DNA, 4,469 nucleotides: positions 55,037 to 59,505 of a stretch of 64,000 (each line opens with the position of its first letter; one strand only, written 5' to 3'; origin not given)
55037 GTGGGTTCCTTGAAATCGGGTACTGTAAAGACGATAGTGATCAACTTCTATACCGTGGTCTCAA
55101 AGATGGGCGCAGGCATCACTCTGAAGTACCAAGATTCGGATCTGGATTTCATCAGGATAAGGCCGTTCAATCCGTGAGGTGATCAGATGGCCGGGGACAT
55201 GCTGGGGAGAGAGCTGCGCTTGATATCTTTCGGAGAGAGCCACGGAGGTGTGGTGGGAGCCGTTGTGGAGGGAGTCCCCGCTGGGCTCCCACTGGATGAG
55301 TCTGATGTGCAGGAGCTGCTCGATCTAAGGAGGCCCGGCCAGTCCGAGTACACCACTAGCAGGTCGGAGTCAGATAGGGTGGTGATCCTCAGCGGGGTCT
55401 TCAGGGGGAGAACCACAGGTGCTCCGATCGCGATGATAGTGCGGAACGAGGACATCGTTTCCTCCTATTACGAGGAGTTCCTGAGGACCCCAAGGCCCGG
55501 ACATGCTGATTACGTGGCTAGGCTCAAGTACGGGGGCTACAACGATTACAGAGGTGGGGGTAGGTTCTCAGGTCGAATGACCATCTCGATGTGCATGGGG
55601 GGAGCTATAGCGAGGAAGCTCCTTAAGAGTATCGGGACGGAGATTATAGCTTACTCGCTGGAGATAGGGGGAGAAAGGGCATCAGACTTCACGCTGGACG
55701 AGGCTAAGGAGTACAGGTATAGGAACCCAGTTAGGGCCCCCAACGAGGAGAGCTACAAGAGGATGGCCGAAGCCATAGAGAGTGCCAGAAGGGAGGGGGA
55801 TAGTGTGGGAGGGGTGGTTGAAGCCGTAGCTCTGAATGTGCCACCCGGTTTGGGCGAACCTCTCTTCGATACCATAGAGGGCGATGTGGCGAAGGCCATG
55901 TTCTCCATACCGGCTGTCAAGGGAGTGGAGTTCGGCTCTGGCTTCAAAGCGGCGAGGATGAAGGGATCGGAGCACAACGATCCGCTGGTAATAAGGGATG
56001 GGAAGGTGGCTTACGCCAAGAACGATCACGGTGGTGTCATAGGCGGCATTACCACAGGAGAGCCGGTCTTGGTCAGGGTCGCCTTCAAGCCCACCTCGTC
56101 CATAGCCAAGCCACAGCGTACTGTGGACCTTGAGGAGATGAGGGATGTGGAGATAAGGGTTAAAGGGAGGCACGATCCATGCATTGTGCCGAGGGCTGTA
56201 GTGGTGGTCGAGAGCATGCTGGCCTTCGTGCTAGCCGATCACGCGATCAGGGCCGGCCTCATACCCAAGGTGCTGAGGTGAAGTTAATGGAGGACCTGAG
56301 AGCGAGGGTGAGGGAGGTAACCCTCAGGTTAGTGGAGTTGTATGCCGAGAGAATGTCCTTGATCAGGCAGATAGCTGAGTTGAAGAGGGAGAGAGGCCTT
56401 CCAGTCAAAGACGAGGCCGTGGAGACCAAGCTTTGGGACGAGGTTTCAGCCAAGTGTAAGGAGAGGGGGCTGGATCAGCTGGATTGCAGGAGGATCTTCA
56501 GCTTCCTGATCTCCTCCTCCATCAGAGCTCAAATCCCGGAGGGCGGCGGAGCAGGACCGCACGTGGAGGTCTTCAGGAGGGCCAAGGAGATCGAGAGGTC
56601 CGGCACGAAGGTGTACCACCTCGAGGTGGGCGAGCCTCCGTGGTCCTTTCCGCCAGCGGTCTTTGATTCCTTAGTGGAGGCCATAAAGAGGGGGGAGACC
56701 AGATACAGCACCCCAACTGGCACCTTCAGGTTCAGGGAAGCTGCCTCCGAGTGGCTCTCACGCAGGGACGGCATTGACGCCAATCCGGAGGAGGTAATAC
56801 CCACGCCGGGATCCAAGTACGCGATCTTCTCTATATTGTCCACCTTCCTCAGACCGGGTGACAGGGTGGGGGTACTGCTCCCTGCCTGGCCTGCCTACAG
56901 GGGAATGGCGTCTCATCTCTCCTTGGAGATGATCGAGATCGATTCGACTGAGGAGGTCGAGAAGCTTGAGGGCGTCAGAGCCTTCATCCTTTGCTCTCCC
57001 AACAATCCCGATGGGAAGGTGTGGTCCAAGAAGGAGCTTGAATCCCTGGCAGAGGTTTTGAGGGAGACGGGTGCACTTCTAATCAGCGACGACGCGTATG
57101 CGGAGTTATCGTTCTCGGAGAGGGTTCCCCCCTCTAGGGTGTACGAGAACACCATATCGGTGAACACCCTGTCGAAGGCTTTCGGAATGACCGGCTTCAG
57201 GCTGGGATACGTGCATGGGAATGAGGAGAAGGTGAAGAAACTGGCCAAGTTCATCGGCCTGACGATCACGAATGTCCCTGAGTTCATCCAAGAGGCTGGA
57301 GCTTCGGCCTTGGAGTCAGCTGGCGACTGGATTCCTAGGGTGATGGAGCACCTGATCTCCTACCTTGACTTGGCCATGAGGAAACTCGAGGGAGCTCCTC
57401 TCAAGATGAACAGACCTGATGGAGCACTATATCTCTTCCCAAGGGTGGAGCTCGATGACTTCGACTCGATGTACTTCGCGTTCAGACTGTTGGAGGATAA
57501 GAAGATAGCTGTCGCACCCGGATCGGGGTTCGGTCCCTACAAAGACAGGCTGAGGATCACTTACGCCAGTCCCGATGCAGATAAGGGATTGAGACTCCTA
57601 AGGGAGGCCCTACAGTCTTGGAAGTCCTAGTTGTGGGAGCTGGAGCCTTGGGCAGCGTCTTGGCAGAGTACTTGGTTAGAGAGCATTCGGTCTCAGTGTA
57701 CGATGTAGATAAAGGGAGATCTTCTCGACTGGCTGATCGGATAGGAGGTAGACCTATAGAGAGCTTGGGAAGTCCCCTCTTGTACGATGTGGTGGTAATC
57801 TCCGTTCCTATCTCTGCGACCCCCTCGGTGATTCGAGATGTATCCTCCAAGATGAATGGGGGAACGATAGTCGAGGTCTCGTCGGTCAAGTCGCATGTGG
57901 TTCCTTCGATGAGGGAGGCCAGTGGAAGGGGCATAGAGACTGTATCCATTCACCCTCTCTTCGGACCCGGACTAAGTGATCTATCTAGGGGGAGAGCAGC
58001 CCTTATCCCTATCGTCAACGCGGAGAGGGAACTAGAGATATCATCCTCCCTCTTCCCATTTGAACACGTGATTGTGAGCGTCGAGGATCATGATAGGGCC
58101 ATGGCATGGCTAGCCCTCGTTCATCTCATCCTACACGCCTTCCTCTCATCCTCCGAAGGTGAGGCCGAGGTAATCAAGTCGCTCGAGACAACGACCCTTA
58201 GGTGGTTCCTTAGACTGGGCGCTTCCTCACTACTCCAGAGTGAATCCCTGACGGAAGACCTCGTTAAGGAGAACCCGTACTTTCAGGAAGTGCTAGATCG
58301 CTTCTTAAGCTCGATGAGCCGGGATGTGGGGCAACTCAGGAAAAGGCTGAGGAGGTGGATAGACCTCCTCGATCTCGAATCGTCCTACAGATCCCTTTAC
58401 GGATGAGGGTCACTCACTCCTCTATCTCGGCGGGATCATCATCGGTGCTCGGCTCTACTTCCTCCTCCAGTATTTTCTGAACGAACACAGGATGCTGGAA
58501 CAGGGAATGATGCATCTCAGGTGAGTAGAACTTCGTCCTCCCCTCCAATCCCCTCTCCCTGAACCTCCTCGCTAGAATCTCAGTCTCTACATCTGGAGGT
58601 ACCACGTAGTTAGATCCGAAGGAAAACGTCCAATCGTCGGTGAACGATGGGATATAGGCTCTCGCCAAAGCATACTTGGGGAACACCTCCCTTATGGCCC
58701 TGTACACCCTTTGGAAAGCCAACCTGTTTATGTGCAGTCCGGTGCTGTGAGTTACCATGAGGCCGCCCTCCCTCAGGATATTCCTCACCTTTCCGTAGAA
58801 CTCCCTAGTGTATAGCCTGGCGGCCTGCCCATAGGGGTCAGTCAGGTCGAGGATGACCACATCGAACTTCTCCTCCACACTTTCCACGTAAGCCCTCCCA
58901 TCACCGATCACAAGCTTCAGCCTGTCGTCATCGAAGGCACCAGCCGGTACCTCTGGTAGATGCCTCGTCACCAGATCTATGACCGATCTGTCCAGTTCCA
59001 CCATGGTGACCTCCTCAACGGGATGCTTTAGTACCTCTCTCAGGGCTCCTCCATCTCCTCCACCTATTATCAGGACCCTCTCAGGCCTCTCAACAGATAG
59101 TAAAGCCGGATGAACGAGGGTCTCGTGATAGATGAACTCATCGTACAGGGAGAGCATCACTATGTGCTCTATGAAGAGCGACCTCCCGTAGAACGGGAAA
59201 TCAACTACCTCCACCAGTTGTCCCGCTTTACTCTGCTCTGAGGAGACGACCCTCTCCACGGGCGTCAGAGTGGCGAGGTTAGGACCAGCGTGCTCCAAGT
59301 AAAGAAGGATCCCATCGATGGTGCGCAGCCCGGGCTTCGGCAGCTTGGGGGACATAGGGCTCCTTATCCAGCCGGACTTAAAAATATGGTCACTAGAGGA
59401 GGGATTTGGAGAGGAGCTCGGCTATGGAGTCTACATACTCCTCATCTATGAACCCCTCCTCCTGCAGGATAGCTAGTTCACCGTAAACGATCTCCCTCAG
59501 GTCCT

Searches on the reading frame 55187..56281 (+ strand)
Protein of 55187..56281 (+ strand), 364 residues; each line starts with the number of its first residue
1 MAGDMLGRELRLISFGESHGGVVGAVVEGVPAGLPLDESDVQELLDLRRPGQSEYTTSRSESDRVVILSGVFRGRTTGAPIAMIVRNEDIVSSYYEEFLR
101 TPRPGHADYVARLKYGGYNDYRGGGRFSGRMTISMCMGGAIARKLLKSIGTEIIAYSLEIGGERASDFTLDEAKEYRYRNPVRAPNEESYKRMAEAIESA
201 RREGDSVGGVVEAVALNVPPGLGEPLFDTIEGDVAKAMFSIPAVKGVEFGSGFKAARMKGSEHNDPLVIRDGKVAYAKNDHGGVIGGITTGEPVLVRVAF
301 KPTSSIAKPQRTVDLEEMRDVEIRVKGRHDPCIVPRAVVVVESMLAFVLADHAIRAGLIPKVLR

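Call 18: search_protein_families(library=pfam, proteins=[window:55187-56281:+], max_evalue=0.00001)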
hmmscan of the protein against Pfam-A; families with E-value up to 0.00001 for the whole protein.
window:55187-56281:+ (364 aa): 1 family
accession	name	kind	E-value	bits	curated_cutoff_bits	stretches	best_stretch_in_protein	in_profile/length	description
PF01264.26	Chorismate_synt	-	8.6e-134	445.8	27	1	10-353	1-326/327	Chorismate synthase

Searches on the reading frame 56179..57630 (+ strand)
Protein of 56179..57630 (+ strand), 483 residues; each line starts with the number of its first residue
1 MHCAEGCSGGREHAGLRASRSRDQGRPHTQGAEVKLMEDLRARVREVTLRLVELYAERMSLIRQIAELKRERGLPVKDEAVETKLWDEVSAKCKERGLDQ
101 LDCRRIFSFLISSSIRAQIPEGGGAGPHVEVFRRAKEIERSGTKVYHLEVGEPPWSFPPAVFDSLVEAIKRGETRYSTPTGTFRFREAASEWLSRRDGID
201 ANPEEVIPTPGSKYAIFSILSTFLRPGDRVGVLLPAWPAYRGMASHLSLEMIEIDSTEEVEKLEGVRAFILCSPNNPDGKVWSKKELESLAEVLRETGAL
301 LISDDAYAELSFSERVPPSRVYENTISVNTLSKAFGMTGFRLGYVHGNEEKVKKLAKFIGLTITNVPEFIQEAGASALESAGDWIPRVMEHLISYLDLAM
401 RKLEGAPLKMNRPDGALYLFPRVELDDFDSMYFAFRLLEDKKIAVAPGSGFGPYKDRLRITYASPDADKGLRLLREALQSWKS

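Call 18: search_protein_families(library=pfam, proteins=[window:56179-57630:+], max_evalue=0.00001)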
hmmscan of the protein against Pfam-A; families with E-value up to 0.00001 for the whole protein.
window:56179-57630:+ (483 aa): 2 families
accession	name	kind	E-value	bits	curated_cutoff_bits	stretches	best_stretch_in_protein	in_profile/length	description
PF00155.27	Aminotran_1_2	-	4.2e-49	168.1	19.7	1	144-469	2-353/361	Aminotransferase class I and II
PF01817.26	CM_2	-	1.9e-15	57.2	27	1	40-118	1-79/80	Chorismate mutase type II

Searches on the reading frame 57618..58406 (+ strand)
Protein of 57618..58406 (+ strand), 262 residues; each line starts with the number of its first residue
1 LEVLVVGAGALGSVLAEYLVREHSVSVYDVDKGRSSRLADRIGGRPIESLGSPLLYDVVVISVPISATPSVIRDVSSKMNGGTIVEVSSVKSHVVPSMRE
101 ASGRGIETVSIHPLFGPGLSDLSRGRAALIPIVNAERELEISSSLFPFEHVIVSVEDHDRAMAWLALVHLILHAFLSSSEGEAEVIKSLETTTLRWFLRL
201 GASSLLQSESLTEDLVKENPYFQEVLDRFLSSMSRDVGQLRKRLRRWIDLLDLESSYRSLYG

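Call 18: search_protein_families(library=pfam, proteins=[window:57618-58406:+], max_evalue=0.00001)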
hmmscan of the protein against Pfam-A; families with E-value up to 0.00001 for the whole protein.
window:57618-58406:+ (262 aa): 1 family
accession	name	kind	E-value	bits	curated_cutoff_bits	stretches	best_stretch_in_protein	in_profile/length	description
PF02153.23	PDH_N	-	3e-10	40.3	26.5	1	22-120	8-110/154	Prephenate dehydrogenase, nucleotide-binding domain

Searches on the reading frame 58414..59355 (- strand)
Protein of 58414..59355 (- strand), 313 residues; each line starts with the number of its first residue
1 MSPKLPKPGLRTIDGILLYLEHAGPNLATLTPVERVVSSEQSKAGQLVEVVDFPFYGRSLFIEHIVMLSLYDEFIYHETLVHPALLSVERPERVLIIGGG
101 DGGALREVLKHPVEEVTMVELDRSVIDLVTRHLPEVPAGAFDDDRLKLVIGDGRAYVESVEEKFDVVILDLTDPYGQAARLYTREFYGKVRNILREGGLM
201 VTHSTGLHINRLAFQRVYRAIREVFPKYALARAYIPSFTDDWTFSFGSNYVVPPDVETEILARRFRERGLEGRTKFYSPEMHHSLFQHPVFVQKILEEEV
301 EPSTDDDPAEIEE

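Call 18: search_protein_families(library=pfam, proteins=[window:58414-59355:-], max_evalue=0.00001)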
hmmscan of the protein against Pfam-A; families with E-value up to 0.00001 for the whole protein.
window:58414-59355:- (313 aa): 2 families
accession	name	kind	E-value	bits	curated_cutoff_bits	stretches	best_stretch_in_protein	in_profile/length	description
PF01564.23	Spermine_synth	-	6.1e-52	176.3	22.9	1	73-244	1-172/186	Spermine/spermidine synthase domain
PF05430.17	Methyltransf_30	-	6.7e-07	29.7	22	1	142-209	29-95/124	S-adenosyl-L-methionine-dependent methyltransferase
